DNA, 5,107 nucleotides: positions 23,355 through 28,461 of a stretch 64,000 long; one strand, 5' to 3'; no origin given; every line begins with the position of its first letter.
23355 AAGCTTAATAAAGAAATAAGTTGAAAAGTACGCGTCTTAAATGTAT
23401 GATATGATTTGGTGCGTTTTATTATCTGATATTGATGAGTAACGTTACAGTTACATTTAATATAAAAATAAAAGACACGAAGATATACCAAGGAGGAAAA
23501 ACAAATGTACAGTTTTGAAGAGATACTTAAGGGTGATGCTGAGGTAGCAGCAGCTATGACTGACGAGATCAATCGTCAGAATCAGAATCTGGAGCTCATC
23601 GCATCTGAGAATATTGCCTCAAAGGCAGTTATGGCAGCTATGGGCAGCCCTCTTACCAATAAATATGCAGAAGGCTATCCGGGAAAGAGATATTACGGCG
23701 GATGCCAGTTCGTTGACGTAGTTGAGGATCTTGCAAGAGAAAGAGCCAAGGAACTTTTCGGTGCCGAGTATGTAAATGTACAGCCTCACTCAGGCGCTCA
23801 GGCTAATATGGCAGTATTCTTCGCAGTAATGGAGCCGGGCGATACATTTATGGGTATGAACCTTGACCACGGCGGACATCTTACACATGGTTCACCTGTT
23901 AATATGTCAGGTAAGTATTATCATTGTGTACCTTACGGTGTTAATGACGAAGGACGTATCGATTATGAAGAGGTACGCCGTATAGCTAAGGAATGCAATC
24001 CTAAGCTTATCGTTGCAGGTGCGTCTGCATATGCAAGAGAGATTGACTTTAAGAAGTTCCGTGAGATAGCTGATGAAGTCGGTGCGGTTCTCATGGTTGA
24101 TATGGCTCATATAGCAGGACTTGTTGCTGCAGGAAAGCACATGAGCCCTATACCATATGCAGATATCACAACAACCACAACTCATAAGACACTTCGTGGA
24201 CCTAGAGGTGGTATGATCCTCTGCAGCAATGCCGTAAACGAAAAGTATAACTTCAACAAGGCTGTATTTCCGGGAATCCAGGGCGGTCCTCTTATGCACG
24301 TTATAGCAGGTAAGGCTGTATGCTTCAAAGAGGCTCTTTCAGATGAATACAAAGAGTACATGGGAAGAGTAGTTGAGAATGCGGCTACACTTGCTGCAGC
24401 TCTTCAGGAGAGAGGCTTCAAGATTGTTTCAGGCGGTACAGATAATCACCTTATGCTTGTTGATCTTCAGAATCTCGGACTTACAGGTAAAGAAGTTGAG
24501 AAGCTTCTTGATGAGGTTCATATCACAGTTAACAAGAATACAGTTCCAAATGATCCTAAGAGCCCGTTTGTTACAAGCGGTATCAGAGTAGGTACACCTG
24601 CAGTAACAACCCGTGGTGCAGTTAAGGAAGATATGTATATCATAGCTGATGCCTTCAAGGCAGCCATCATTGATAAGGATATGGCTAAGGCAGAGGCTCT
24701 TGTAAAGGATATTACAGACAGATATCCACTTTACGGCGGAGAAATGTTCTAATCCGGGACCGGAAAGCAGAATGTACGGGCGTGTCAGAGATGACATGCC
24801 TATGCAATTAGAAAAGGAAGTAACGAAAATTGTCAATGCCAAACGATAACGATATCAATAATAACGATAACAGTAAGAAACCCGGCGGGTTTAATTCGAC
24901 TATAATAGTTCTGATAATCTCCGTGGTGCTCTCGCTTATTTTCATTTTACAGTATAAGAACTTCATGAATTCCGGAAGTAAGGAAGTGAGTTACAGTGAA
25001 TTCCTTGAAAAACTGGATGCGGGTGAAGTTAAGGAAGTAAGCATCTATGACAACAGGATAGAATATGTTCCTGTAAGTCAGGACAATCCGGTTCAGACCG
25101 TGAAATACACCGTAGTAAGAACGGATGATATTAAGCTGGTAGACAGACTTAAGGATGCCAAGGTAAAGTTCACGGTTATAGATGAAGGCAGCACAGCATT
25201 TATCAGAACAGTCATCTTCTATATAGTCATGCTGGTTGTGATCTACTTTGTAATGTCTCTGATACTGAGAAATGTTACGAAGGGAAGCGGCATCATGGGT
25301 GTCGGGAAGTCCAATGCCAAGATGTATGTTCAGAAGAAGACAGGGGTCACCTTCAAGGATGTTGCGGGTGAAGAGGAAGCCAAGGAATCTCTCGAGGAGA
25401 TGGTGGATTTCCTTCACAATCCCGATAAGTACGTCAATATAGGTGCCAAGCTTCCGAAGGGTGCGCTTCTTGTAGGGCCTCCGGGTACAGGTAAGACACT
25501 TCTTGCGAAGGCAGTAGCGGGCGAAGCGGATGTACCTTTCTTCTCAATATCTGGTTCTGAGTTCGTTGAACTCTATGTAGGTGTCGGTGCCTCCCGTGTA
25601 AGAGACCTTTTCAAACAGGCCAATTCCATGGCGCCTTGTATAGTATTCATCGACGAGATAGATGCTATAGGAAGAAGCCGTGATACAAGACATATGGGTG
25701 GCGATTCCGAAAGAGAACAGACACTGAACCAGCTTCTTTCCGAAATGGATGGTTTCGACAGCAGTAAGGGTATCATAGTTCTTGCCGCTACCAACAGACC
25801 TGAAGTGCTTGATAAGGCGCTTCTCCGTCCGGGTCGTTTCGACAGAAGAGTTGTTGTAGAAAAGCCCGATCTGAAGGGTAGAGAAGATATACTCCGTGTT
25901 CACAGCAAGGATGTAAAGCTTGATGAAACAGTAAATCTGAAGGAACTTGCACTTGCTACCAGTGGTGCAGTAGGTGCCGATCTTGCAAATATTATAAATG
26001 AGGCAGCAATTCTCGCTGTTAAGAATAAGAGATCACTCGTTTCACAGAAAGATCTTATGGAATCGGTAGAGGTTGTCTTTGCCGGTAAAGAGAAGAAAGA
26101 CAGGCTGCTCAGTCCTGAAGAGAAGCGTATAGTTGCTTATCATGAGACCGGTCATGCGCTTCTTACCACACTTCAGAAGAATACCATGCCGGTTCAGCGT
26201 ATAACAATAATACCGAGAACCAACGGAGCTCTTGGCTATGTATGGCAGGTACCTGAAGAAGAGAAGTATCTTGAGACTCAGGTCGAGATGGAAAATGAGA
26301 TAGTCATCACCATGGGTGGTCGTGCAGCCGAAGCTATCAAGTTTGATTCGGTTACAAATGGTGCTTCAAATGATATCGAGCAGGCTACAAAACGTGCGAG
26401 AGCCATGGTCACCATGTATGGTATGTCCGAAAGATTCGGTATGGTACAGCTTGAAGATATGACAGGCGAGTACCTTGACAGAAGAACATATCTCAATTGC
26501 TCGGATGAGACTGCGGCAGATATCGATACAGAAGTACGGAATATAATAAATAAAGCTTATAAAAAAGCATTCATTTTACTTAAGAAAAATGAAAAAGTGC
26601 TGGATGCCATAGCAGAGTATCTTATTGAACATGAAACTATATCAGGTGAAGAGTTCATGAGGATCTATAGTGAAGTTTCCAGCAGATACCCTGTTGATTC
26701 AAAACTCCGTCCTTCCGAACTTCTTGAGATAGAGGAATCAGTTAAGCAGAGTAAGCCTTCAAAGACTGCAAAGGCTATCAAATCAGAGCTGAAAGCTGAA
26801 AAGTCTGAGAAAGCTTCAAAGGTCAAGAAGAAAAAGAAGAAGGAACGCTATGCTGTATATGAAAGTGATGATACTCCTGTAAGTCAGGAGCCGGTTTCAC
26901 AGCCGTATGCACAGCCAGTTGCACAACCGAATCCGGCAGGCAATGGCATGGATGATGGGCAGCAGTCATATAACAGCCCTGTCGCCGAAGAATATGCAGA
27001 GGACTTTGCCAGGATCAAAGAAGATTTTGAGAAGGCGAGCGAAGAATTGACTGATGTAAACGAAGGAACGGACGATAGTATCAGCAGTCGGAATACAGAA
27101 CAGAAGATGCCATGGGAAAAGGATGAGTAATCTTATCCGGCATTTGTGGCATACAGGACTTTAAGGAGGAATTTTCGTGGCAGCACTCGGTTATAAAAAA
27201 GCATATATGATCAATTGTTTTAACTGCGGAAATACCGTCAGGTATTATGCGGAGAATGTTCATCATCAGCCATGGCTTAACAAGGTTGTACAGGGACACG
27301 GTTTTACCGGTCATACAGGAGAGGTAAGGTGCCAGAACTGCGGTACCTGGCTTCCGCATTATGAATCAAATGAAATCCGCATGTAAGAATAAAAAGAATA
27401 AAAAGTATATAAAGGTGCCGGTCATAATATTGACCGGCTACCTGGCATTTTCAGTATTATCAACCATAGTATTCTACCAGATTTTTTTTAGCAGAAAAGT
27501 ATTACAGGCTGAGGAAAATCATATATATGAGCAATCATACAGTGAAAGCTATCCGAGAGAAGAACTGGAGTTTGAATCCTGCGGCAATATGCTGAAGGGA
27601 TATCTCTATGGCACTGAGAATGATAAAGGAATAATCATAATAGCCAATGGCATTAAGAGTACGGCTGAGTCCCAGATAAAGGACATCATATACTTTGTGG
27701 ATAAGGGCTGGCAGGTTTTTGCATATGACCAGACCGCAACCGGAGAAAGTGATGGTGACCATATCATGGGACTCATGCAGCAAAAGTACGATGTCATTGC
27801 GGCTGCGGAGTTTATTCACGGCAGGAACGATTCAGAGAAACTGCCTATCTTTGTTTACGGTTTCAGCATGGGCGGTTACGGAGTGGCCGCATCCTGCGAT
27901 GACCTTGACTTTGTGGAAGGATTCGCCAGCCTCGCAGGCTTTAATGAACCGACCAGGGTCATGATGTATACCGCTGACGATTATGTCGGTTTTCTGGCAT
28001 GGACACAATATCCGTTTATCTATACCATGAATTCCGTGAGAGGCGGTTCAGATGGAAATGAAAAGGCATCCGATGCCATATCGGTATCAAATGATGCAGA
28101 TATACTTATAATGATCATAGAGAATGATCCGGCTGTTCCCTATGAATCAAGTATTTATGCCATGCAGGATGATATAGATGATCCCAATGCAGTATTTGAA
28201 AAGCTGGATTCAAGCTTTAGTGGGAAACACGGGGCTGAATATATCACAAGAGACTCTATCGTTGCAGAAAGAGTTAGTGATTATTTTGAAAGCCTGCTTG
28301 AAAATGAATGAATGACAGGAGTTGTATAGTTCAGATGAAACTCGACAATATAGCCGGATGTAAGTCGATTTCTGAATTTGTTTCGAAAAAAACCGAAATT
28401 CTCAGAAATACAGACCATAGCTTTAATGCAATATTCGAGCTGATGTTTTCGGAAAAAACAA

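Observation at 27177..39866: Near-gapless 12-ORF cluster joining both fatty-acid activation routes, carrier proteins, two PlsC acyltransferases, a GPH transporter and three membrane hydrolases: candidate undescribed lipid salvage/remodelling system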

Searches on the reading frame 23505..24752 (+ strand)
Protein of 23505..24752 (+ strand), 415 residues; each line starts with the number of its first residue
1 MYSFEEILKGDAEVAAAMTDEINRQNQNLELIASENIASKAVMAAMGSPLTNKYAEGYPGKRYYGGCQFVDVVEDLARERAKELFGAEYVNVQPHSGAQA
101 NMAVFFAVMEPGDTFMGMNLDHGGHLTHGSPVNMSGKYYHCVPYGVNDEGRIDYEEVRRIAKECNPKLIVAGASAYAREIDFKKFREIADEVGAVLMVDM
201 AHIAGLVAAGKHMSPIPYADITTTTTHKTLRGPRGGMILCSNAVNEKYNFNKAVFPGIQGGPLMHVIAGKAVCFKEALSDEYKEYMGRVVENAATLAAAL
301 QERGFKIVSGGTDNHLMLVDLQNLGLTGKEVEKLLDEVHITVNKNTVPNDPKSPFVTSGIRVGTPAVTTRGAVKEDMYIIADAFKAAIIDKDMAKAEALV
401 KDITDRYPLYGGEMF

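Call 4: search_protein_families(library=pfam, proteins=[window:23505-24752:+], max_evalue=0.01)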
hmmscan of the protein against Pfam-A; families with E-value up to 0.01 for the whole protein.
window:23505-24752:+ (415 aa): 4 families
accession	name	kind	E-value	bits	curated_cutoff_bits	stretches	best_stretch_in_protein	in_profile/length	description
PF00464.25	SHMT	-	2.5e-173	576.7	27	1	9-382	3-397/399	Serine hydroxymethyltransferase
PF00155.27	Aminotran_1_2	-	4.5e-12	46.3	19.7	1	77-368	47-349/361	Aminotransferase class I and II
PF01212.27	Beta_elim_lyase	-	3.9e-08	33.4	27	1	78-345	38-275/288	Beta-eliminating lyase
PF00266.25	Aminotran_5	-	0.00019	20.9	21.5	1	40-246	13-219/371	Aminotransferase class-V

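Call 61: list_cluster_members(proteins=[window:23505-24749:+, window:28308-30206:+, window:36415-38085:+, window:35087-36415:+, window:12493-13737:+, window:20262-21710:+])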
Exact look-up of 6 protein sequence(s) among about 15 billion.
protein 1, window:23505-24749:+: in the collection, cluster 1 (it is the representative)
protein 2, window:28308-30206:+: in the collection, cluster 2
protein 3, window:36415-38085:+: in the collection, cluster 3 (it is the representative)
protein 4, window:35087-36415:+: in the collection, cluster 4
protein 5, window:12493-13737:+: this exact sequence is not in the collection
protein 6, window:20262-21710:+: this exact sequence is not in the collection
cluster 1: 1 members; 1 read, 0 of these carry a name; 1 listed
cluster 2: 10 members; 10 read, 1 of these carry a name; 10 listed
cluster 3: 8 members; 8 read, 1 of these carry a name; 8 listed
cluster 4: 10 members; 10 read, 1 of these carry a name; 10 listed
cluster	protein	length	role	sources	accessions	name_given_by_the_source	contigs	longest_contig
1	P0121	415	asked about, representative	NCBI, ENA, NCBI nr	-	-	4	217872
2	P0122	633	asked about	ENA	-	-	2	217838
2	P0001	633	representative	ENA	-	-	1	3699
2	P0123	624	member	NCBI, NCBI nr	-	-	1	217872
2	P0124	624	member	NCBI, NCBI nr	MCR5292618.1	MAG: AMP-binding protein [Eubacterium sp.] | AMP-binding protein [Eubacterium sp.]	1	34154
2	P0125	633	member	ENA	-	-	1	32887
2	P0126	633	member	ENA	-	-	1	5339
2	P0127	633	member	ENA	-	-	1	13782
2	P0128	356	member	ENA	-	-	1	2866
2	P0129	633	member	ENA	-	-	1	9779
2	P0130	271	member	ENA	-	-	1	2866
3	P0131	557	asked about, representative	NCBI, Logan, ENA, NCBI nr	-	-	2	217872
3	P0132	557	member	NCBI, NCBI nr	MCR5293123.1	MAG: DAK2 domain-containing protein [Eubacterium sp.] | DAK2 domain-containing protein [Eubacterium sp.]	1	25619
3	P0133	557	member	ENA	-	-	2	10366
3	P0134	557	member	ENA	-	-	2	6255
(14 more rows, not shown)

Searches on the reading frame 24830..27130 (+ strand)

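Call 4: search_protein_families(library=pfam, proteins=[window:24830-27130:+], max_evalue=0.01)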
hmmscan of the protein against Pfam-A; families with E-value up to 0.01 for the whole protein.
window:24830-27130:+ (766 aa): 12 families
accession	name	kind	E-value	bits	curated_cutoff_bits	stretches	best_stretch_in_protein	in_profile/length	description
PF01434.24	Peptidase_M41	-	1.4e-62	211.4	29.9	1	426-612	2-191/191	Peptidase family M41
PF00004.35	AAA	-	7.3e-48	162.8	21.2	1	213-344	2-130/131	ATPase family associated with various cellular activities (AAA)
PF06480.20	FtsH_ext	-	8.1e-18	65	25.5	1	26-116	4-96/103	FtsH Extracellular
PF17862.7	AAA_lid_3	-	9.2e-12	44.7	27.2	1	368-411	2-45/45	AAA+ lid domain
PF13238.12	AAA_18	-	1.4e-05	25.9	29.4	0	153-187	4-40/128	AAA domain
PF06068.19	TIP49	-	0.00016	21.4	23.8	1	155-246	8-89/347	TIP49 P-loop domain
PF07728.20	AAA_5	-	0.00018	21.9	22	1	213-283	3-81/139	AAA domain (dynein-related subfamily)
PF13401.12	AAA_22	-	0.00036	21.3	27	0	213-238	9-37/130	AAA domain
PF05496.18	RuvB_N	-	0.00069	19.8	27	1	211-280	35-96/159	Holliday junction DNA helicase RuvB P-loop domain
PF20720.3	nSTAND3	-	0.0023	18.1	27.2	0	213-340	21-128/155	Novel STAND NTPase 3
PF13191.12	AAA_16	-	0.0029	18.6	32.6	0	209-245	24-63/167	AAA ATPase domain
PF13207.12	AAA_17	-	0.0039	17.9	27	0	215-263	1-48/136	AAA domain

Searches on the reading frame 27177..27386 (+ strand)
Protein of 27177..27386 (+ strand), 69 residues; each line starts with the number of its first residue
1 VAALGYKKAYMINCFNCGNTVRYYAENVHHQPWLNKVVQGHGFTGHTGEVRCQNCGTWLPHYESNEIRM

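Call 3: search_protein_families(library=pfam, proteins=[window:27177-27386:+], max_evalue=0.01)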
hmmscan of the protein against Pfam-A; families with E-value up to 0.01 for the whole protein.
window:27177-27386:+ (69 aa): 4 families
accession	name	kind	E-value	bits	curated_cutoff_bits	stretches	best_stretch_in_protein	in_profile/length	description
PF23580.1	Znf_XAF1_N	-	0.0005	19.9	27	1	46-61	2-17/30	XIAP-associated factor 1-like, N-terminal zinc finger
PF13790.11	SR1P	-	0.00055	20.5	26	0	50-67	4-21/37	SR1 protein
PF13248.11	Zn_ribbon_3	-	0.0026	17.6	27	0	49-59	2-11/26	zinc-ribbon domain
PF13717.11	Zn_ribbon_4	-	0.0034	17.7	30.3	0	44-57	20-33/36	zinc-ribbon domain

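Call 5: search_protein_families(library=ncbifam, proteins=[window:27177-27386:+], max_evalue=0.001)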
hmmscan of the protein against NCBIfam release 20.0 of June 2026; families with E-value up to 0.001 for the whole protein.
window:27177-27386:+ (69 aa): 0 families

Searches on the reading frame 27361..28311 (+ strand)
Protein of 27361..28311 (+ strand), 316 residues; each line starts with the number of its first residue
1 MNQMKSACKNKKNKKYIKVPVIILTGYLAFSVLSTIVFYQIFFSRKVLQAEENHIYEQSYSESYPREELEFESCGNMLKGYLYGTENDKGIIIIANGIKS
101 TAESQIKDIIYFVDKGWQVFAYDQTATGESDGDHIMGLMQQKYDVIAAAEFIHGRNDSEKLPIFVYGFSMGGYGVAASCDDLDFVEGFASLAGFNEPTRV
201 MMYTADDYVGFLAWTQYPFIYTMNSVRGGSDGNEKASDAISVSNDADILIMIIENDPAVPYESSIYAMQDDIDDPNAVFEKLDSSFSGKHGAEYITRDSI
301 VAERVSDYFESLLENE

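Call 3: search_protein_families(library=pfam, proteins=[window:27361-28311:+], max_evalue=0.01)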
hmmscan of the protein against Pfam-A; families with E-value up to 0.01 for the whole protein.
window:27361-28311:+ (316 aa): 3 families
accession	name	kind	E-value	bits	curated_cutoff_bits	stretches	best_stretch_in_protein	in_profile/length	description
PF12146.15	Hydrolase_4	-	8.2e-11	42.1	27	1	88-247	3-153/239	Serine aminopeptidase, S33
PF00561.26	Abhydrolase_1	-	6.1e-06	26.5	25.8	1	91-191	2-100/245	alpha/beta hydrolase fold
PF00326.27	Peptidase_S9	-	0.0013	18.7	22.6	1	143-269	46-168/213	Prolyl oligopeptidase family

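Call 5: search_protein_families(library=ncbifam, proteins=[window:27361-28311:+], max_evalue=0.001)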
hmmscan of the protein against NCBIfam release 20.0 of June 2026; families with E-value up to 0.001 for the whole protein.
window:27361-28311:+ (316 aa): 0 families
